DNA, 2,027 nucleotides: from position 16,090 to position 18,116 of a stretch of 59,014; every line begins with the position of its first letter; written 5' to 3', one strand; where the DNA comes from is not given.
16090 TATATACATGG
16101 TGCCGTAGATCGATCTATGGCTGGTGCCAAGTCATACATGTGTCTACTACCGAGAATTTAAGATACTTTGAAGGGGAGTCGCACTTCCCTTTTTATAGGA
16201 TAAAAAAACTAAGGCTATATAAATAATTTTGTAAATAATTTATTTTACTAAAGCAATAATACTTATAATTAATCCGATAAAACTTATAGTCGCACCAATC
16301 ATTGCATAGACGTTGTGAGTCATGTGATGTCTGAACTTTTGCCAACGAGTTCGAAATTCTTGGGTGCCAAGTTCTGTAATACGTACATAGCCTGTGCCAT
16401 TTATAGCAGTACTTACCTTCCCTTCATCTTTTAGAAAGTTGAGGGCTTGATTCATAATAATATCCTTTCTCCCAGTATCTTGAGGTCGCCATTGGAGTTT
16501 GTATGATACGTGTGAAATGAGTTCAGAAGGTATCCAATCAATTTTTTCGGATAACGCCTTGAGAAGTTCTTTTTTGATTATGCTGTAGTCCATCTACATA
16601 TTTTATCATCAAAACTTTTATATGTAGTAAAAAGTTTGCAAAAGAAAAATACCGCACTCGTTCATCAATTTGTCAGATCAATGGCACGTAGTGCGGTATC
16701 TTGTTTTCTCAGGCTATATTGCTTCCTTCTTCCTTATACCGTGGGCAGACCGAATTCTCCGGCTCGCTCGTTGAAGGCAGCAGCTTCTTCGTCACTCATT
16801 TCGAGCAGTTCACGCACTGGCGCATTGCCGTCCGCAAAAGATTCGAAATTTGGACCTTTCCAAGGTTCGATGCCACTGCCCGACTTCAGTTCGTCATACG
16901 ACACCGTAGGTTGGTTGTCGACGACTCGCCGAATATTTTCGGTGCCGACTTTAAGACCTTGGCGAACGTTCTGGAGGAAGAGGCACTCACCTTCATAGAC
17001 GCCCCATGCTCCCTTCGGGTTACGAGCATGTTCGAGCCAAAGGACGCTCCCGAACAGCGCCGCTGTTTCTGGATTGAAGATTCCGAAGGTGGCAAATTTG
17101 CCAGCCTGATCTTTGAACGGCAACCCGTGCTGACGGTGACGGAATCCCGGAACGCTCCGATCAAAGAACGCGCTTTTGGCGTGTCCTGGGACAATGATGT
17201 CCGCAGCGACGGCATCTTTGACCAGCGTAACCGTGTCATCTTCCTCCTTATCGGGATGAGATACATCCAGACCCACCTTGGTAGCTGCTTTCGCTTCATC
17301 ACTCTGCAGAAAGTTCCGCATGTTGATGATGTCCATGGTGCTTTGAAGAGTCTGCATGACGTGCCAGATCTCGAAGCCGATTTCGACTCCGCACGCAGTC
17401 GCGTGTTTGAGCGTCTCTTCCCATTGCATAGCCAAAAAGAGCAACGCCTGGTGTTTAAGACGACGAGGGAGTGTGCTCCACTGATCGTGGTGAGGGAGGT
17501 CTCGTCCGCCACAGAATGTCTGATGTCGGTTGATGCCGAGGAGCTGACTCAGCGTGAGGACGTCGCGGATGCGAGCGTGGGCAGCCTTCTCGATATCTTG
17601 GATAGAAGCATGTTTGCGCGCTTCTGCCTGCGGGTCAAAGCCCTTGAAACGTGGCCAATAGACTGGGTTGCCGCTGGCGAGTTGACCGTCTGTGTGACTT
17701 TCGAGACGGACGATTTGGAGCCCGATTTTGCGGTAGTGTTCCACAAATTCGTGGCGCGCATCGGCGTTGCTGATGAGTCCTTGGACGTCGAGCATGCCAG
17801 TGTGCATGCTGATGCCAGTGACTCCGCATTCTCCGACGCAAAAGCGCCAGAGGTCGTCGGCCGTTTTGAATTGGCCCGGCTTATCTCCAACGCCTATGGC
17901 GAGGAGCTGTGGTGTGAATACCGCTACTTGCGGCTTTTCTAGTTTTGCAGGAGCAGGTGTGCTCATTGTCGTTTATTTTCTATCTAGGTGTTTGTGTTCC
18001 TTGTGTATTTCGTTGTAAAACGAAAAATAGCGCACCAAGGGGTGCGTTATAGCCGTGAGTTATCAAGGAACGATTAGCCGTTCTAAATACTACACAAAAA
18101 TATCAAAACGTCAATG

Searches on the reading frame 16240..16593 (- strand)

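Call 66: search_protein_families(library=pfam, proteins=[window:16240-16593:-], max_evalue=0.01)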
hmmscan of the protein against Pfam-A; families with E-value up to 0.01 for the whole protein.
window:16240-16593:- (117 aa): 1 family
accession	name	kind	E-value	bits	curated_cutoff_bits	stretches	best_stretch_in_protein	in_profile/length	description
PF08294.17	TIM21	-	0.0044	17.4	24.1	1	44-103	40-95/145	TIM21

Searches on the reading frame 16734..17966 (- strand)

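Call 66: search_protein_families(library=pfam, proteins=[window:16734-17966:-], max_evalue=0.01)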
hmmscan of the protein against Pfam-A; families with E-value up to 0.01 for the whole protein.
window:16734-17966:- (410 aa): 1 family
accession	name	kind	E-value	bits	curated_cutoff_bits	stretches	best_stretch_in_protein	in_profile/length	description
PF01261.30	AP_endonuc_2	-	8.9e-07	29.3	31.1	1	46-290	6-215/249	Xylose isomerase-like TIM barrel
